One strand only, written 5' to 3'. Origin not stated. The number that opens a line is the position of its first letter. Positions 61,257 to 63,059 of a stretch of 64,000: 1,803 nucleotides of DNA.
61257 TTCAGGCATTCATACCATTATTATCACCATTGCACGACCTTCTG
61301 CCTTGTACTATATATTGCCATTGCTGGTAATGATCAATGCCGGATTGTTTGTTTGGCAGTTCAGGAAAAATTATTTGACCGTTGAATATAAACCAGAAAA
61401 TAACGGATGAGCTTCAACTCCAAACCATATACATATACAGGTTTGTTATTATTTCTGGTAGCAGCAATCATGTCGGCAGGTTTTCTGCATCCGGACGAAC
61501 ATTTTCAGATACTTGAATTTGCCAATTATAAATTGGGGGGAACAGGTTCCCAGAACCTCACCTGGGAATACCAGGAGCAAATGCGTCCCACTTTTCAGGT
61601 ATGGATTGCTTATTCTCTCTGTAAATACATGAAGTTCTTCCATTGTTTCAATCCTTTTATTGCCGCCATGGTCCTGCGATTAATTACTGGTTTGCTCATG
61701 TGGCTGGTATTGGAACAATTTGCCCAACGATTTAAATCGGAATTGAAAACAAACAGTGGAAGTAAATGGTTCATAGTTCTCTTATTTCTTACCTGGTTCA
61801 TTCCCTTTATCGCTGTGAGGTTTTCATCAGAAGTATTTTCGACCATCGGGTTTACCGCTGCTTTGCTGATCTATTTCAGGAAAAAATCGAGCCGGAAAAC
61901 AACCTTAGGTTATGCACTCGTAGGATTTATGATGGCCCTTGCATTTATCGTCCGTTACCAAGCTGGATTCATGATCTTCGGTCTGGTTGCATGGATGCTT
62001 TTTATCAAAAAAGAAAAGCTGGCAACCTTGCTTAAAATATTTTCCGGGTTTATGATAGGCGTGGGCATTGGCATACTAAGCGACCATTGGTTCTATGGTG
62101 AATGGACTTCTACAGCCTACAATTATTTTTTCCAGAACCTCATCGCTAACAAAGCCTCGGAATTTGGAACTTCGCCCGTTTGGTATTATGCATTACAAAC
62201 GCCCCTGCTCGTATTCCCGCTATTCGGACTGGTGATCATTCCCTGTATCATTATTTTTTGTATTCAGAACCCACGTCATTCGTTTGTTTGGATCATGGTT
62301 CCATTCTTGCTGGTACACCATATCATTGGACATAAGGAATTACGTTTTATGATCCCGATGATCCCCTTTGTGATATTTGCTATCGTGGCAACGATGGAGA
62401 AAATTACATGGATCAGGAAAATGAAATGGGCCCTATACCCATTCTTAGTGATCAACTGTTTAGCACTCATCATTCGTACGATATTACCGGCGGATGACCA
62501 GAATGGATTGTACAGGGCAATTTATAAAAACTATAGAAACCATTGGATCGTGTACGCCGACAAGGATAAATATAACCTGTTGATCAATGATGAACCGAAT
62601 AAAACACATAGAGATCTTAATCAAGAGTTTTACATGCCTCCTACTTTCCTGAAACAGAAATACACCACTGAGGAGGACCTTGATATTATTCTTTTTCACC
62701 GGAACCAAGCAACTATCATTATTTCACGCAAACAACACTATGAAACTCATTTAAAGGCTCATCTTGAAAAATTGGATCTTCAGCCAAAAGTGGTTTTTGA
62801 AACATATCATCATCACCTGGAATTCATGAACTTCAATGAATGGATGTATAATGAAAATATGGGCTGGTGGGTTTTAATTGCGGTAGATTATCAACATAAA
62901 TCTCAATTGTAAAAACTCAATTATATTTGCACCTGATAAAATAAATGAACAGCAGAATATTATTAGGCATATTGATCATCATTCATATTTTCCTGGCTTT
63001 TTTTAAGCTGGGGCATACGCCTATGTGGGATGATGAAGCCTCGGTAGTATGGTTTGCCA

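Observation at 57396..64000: ECF sigma factor followed by four contiguous GT-C-type membrane glycosyltransferase-like genes: a candidate undescribed envelope glycosylation/mannosylation module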

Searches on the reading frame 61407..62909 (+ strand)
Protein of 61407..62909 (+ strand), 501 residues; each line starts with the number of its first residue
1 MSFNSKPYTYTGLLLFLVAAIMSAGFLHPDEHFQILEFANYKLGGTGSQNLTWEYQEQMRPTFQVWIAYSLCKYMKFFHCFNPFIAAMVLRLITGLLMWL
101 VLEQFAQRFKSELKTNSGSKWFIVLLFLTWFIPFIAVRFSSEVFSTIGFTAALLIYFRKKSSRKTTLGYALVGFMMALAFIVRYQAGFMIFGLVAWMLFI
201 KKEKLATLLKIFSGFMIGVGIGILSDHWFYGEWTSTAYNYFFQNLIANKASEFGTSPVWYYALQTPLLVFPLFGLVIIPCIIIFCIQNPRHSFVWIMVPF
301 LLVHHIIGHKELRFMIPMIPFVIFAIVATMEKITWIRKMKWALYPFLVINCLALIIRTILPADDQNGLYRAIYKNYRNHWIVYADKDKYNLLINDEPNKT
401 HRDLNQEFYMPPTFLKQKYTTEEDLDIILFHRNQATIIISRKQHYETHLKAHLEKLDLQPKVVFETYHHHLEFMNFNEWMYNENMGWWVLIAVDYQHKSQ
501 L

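Call 9: search_protein_families(library=pfam, proteins=[window:61407-62909:+], max_evalue=1)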
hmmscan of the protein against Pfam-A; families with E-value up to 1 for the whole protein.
window:61407-62909:+ (501 aa): 3 families
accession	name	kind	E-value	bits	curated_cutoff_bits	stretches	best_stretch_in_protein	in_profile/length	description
PF03901.23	Glyco_transf_22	-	2.4e-38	132.9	23.8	1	14-373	4-375/414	Alg9-like mannosyltransferase family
PF25186.1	Tad4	-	0.038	14.7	25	1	212-233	64-85/113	Type I Thoeris inhibitor Tad4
PF02308.21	MgtC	-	0.3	11.9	31.4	1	124-202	46-116/121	MgtC family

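Call 10: find_encoding_contigs(protein=window:61407-62909:+, flank=10000, max_places=6)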
Protein window:61407-62909:+ (501 aa): no gene with exactly this product is on record in the collection.

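Call 11: search_protein_families(library=ncbifam, proteins=[window:61407-62909:+], max_evalue=1)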
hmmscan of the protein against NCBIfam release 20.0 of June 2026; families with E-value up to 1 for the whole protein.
window:61407-62909:+ (501 aa): 2 families
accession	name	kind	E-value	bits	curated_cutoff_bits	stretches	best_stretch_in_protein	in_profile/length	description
NF047440.1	LA3751_2_3_fam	subfamily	1.6e-07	30.6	200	1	75-401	89-431/460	LA_3751/LA_3752 family putative glycosyltransferase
NF040804.1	blaOXA-1089_like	exception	0.058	12.7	580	1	208-262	90-143/289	OXA-1089 family carbapenem-hydrolyzing class D beta-lactamase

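Call 12: find_related_loci(query=window:61407-62909:+, collection=genome_contigs, flank=10000)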
Query window:61407-62909:+ (501 aa) in genome_contigs; peptide patterns used: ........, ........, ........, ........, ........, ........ (x = any residue, [..] = any of these).
24 stretches matched a pattern; 13 encode a relative of the query (tblastn E <= 1e-3); 13 distinct loci.
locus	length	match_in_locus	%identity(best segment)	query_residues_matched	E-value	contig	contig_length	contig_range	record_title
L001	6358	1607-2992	35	4-479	3e-87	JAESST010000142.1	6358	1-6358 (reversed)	MAG: Flavobacteriales bacterium isolate NORP294 CoAssembly_1222502, whole genome shotgun sequence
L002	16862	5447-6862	31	5-489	2e-68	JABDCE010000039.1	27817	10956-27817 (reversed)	MAG: Bacteroidetes bacterium isolate BWOrgHeat_Nextera65_MAG3 3300020800.a:Ga0206949_1128, whole genome shotgun sequence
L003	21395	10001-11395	30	18-487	3e-65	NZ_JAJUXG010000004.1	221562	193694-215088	Dyadobacter sp. CY312 Scaffold3_1, whole genome shotgun sequence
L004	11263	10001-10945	37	12-327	5e-60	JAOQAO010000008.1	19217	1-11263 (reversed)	MAG: Bacteroidetes bacterium isolate RYN_284 scaffold_1369499, whole genome shotgun sequence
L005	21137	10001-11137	34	6-378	5e-56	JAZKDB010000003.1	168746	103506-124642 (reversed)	MAG: Bacteroidota bacterium isolate DC_HB_01_SPN181219-bin031_1 DCHB01SPN_B031_1_000000000003, whole genome shotgun sequ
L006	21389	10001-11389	30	17-484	1e-55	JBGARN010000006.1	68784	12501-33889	MAG: Bacteroidia bacterium isolate MAG_MBR_H10.98 MBRH10-98_opera_contig_1690, whole genome shotgun sequence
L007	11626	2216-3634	30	6-501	6e-55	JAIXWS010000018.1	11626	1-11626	MAG: Sphingobacteriales bacterium isolate D4_MAG_00025 pond_D4_MAG_00025_000000000134, whole genome shotgun sequence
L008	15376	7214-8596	32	12-488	2e-71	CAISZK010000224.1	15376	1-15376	MAG: uncultured Bacteroidetes bacterium isolate AlinenLipids_bin-4460 genome assembly, contig: bin-4460:224/476, whole g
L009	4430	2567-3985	29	6-485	6e-53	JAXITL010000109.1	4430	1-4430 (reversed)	MAG: Chitinophagaceae bacterium isolate MAG22 S101_S1-b_48-k141_510522_l_4430_cov_44.9697, whole genome shotgun sequence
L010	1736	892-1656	39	4-260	4e-53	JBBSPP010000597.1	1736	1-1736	MAG: Chitinophagales bacterium isolate LS6_sbin.59 LS6_sbin.59_K_606707_L_1736_cov_7.0000, whole genome shotgun sequence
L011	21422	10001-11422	32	6-493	4e-66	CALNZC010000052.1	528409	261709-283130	MAG: uncultured Saprospiraceae bacterium isolate LOGT_bin.0051 genome assembly, contig: contig_10344, whole genome shotg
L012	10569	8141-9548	32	4-486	2e-53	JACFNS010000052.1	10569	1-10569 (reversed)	MAG: Taibaiella sp. isolate BROCD030 NODE_3775_length_10569_cov_4.308446, whole genome shotgun sequence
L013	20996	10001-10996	27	7-352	2e-15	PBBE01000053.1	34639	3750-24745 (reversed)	MAG: Actinomycetota bacterium isolate SP4294 MHASMcontig_1656317, whole genome shotgun sequence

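Call 14: find_homologous_proteins(query=window:61407-62909:+, max_evalue=1e-10)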
Query window:61407-62909:+ (501 aa): 142 proteins with E <= 1e-10 among 8000 candidates; the best 120 are listed.
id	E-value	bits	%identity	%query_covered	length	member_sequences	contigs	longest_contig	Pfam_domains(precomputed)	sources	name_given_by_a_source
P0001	0.0e+0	1158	100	100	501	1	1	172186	PF03901.24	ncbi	-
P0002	9.1e-138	479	44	96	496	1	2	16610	PF03901.24,PF13231.13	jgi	jgi:phosphatidylinositol glycan class B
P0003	5.1e-136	473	45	96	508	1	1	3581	PF03901.24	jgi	jgi:phosphatidylinositol glycan class B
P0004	2.0e-134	468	45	95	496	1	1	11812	PF03901.24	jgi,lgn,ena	-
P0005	2.2e-134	467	45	94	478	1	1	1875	PF03901.24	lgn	-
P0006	9.2e-132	459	42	97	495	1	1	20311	PF03901.24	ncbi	-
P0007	3.4e-129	450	43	98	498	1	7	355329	PF03901.24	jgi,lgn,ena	-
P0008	1.6e-127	445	43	95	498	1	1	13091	PF03901.24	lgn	-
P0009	2.9e-125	437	43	96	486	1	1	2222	PF03901.24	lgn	-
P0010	4.3e-121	424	42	97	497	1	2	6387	PF03901.24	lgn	-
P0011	7.0e-80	288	38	86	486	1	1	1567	PF03901.24,PF13231.13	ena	-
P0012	1.4e-79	287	35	95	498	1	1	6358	PF03901.24,PF13231.13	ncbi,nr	ncbi:MAG: glycosyltransferase family 39 protein [Flavobacteriales bacterium]|nr:glycosyltransferase 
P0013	2.3e-77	279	36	97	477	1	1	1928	PF03901.24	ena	-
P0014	1.3e-75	274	36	92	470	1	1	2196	PF03901.24,PF13231.13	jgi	jgi:hypothetical protein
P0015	1.3e-75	274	35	95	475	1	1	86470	PF03901.24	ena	-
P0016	2.6e-74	269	35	94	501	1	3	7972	PF03901.24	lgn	-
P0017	1.8e-73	267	37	93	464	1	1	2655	PF03901.24,PF13231.13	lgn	-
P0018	4.2e-73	265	35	94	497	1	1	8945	PF03901.24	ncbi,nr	ncbi:hypothetical protein JYT51_01495 [Candidatus Amoebophilus asiaticus]|nr:hypothetical protein [C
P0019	3.5e-72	262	36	93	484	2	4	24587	PF03901.24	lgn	-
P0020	7.3e-72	261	36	78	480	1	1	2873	PF03901.24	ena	-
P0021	1.5e-71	260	33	87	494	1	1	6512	PF03901.24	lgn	-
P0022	3.7e-71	259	37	73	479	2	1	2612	PF03901.24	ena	-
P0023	4.2e-71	259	36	85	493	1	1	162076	PF03901.24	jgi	-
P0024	1.2e-70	257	37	78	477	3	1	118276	PF03901.24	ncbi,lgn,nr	ncbi:MAG: hypothetical protein NT175_13870 [Bacteroidetes bacterium]|nr:hypothetical protein [Bacter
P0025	1.2e-69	254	33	98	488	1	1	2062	PF03901.24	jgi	jgi:GPI mannosyltransferase 3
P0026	1.6e-69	253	33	96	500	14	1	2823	PF03901.24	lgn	-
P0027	1.1e-68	251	34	89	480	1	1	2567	PF03901.24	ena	-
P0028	1.9e-68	250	33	94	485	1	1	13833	PF03901.24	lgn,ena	-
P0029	2.1e-68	250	33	92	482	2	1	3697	PF03901.24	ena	-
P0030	2.1e-68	250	33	81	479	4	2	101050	PF03901.24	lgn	-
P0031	7.6e-68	248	35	81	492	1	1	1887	PF03901.24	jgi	jgi:GPI mannosyltransferase 3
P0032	1.2e-67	247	33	95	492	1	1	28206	PF03901.24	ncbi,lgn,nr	ncbi:MAG: hypothetical protein HXX09_06110 [Bacteroidetes bacterium]|nr:hypothetical protein [Bacter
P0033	1.8e-67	247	34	92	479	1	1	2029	PF03901.24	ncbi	-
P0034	2.8e-67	246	34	96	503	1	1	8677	PF03901.24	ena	-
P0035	5.2e-67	245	36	92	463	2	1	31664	PF03901.24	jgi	jgi:phosphatidylinositol glycan class B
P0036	5.4e-67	245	33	95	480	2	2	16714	PF03901.24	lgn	-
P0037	1.2e-66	244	36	74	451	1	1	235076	PF03901.24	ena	-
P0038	1.5e-66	244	33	92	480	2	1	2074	PF03901.24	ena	-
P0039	1.9e-66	243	35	73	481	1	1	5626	PF03901.24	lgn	-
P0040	3.0e-66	243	32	94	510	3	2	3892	PF03901.24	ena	-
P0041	5.0e-66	242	33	89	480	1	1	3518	PF03901.24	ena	-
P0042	6.7e-66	242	32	92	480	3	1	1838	PF03901.24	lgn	-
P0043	2.4e-65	240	32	94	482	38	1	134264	PF03901.24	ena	-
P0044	2.7e-65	240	32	96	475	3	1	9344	PF03901.24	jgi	jgi:GPI mannosyltransferase 3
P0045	3.1e-65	239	32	96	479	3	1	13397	PF03901.24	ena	-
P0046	4.2e-65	239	35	87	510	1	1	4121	PF03901.24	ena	-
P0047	4.3e-65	239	34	79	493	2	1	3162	PF03901.24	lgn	-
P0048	9.3e-65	238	33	95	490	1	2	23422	PF03901.24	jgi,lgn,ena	-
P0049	9.6e-65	238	33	92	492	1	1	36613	PF03901.24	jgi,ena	-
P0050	1.3e-64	237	33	95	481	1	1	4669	PF03901.24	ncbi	-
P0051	1.9e-64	237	32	96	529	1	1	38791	PF03901.24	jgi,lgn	jgi:phosphatidylinositol glycan class B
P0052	2.1e-64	237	33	93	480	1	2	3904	PF03901.24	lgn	-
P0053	4.0e-64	236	33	93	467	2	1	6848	PF03901.24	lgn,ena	-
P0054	5.2e-64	235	33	88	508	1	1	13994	PF03901.24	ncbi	-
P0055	5.8e-64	235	33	96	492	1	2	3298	PF03901.24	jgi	jgi:GPI mannosyltransferase 3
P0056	7.0e-64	235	31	93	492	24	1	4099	PF03901.24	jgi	jgi:phosphatidylinositol glycan class B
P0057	1.2e-63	234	34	76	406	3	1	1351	PF03901.24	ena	-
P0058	2.1e-63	233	33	95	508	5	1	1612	PF03901.24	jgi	jgi:phosphatidylinositol glycan class B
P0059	3.3e-63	233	33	90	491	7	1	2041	PF03901.24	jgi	-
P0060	5.5e-63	232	32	95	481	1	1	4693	PF03901.24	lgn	-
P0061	1.2e-62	231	32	93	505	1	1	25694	PF03901.24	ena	-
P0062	1.3e-62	231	34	95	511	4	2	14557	PF03901.24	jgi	jgi:phosphatidylinositol glycan class B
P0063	1.8e-62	230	37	79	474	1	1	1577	PF03901.24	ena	-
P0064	2.1e-62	230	35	73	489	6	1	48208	PF03901.24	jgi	jgi:GPI mannosyltransferase 3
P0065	2.4e-62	230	37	70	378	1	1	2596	PF03901.24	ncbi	-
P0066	2.8e-62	230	32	95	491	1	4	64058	PF03901.24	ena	-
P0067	4.1e-62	229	31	95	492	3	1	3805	PF03901.24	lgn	-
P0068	1.1e-61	228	37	76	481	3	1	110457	PF03901.24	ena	-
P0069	1.4e-61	227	33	93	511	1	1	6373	PF03901.24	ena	-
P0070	2.9e-61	226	37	71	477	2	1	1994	PF03901.24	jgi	-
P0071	3.1e-61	226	31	92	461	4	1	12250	PF03901.24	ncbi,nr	ncbi:MAG TPA: hypothetical protein VK806_06885, partial [Bacteroidia bacterium]|nr:hypothetical prot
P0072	3.4e-61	226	35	77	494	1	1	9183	PF03901.24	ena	-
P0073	7.9e-61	225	37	74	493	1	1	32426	PF03901.24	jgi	jgi:phosphatidylinositol glycan class B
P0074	9.2e-61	225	33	96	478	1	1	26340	PF03901.24,PF13231.13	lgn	-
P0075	1.7e-60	224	31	94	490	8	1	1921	PF03901.24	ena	-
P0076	2.5e-60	223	30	95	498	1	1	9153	PF03901.24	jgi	jgi:phosphatidylinositol glycan class B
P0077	8.2e-60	221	30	95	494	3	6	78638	PF03901.24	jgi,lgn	jgi:phosphatidylinositol glycan class B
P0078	9.7e-60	221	32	96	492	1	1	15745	PF03901.24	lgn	-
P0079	1.4e-59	221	30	93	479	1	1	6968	PF03901.24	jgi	jgi:GPI mannosyltransferase 3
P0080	2.4e-59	220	31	84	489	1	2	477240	PF03901.24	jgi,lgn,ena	-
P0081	2.4e-59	220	33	98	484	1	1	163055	PF03901.24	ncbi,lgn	-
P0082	5.8e-59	219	30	94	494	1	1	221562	PF03901.24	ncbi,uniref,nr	ncbi:hypothetical protein [Dyadobacter sp. CY312]|uniref:hypothetical protein n=1 Tax=Dyadobacter sp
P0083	8.3e-59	218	31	94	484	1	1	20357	PF03901.24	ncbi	-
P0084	4.2e-58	216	31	94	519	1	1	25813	PF03901.24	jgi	jgi:GPI mannosyltransferase 3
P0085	4.5e-58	216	33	83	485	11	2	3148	PF03901.24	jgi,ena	jgi:phosphatidylinositol glycan class B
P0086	5.3e-58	215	38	66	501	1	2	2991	PF03901.24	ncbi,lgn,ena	-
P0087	1.0e-57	215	32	76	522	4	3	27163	PF03901.24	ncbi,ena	-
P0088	1.6e-57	214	31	95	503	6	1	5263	PF03901.24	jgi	jgi:GPI mannosyltransferase 3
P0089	3.4e-57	213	33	88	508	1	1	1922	PF03901.24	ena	-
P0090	3.9e-57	213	31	93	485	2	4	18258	PF03901.24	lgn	-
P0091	4.7e-57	212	35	65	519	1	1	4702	PF03901.24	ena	-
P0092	5.8e-57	212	33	95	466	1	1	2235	PF03901.24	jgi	jgi:phosphatidylinositol glycan class B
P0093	2.6e-56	210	35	76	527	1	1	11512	PF03901.24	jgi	jgi:phosphatidylinositol glycan class B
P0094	2.7e-56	210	33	82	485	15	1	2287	PF03901.24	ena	-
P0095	3.3e-56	210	31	94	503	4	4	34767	PF03901.24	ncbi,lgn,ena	-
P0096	3.7e-56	209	36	64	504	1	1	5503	PF03901.24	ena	-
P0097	4.4e-56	209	41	50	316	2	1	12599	PF03901.24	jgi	-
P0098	9.2e-56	208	32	80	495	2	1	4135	PF03901.24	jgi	jgi:phosphatidylinositol glycan class B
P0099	1.1e-55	208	30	95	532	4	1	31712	PF03901.24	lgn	-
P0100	3.5e-55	206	30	94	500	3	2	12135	PF03901.24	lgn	-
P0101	3.8e-55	206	30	97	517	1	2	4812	PF03901.24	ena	-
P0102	7.3e-55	205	32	95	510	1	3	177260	PF03901.24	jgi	-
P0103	8.9e-55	205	31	95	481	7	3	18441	PF03901.24,PF13231.13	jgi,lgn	-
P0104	1.4e-54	204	34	75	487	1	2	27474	PF03901.24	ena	-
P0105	1.5e-54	204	29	94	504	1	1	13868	PF03901.24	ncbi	ncbi:MAG: hypothetical protein ACKVU2_14040 [Saprospiraceae bacterium]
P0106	2.4e-54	203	32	82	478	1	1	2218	PF03901.24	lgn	-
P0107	2.7e-54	203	32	84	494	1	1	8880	PF03901.24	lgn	-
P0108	3.4e-53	200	34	79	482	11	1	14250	PF03901.24,PF13231.13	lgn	-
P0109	5.4e-53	199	35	66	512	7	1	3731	PF03901.24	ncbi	-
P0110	3.0e-52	196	32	73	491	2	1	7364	PF03901.24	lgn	-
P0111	5.7e-52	196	30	95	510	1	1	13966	PF03901.24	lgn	-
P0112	7.8e-52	195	34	74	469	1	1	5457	PF03901.24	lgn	-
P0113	1.1e-51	195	31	77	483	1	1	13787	PF03901.24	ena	-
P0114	1.1e-51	195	30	78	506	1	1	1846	PF03901.24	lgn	-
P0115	2.4e-51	194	31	87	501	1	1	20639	PF03901.24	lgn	-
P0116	4.4e-51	193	33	81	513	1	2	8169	PF03901.24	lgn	-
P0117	4.4e-51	193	33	84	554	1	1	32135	PF03901.24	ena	-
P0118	1.9e-50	191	35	64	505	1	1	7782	PF03901.24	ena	-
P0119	3.1e-50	190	30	85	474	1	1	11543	PF03901.24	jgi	jgi:phosphatidylinositol glycan class B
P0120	3.1e-50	190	31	72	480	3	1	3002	PF03901.24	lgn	-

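Call 15: find_encoding_contigs(protein=P0001, flank=10000, max_places=4)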
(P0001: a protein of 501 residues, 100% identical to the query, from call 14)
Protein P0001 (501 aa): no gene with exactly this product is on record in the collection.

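Call 16: find_encoding_contigs(protein=P0007, flank=10000, max_places=3)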
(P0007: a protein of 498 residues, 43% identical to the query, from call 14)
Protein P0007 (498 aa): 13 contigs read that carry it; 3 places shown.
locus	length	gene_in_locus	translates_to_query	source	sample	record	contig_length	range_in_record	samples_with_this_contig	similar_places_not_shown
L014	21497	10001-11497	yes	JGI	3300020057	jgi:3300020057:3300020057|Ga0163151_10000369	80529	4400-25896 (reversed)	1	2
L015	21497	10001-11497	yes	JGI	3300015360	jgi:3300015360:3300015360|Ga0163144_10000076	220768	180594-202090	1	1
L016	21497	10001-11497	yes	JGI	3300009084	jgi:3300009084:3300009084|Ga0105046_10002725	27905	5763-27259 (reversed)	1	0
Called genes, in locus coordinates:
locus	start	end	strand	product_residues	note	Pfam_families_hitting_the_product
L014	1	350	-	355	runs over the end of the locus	PF02705:K_trans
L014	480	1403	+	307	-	-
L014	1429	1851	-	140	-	-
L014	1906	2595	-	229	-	PF09365:DUF2461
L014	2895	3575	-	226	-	-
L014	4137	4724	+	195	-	PF04542:Sigma70_r2, PF04545:Sigma70_r4, PF08281:Sigma70_r4_2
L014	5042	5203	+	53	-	-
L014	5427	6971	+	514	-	PF26314:MptA_B_family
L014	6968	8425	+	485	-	PF26314:MptA_B_family, PF05208:ALG3 (weak)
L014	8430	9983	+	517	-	PF03901:Glyco_transf_22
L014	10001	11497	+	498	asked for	PF03901:Glyco_transf_22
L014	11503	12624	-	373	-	PF13091:PLDc_2, PF00614:PLDc (faint), PF13091:PLDc_2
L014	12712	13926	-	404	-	PF28548:4TM_phosphoesterase, PF00149:Metallophos, PF12850:Metallophos_2 (faint)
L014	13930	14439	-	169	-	PF14539:DUF4442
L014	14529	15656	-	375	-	PF18962:Por_Secre_tail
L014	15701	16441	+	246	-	PF13367:PrsW-protease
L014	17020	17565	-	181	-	PF12833:HTH_18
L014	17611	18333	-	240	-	PF05711:TylF, PF13578:Methyltransf_24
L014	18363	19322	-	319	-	-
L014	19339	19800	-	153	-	PF13588:HSDR_N_2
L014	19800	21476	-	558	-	-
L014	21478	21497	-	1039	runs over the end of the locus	PF13374:TPR_10 (faint), PF13525:YfiO (faint), PF13176:TPR_7 (faint), PF09976:TPR_21 (faint), PF12895:ANAPC3 (faint), PF13174:TPR_6 (faint), PF13424:TPR_12 (faint), PF13432:TPR_16 (weak), +8 more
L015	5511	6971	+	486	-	PF26314:MptA_B_family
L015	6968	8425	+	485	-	PF26314:MptA_B_family, PF05208:ALG3 (weak)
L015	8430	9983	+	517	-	PF03901:Glyco_transf_22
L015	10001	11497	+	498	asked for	PF03901:Glyco_transf_22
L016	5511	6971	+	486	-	PF26314:MptA_B_family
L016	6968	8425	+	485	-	PF26314:MptA_B_family, PF05208:ALG3 (weak)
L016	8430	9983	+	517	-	PF03901:Glyco_transf_22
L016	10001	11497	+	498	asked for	PF03901:Glyco_transf_22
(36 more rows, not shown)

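Call 37: search_solved_structures(query=A4, max_evalue=10)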
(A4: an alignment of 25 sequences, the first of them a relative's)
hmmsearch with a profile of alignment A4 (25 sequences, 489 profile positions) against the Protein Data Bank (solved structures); distinct sequences matched with E-value up to 10: 1.
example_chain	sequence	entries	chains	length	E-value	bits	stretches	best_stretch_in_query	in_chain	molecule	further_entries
7uea_C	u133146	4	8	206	0.14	14.1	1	235-317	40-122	Cytochrome c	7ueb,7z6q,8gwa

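Call 38: search_solved_structures(query=P0001, max_evalue=1)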
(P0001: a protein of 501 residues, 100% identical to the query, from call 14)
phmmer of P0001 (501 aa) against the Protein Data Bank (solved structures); distinct sequences matched with E-value up to 1: 0.
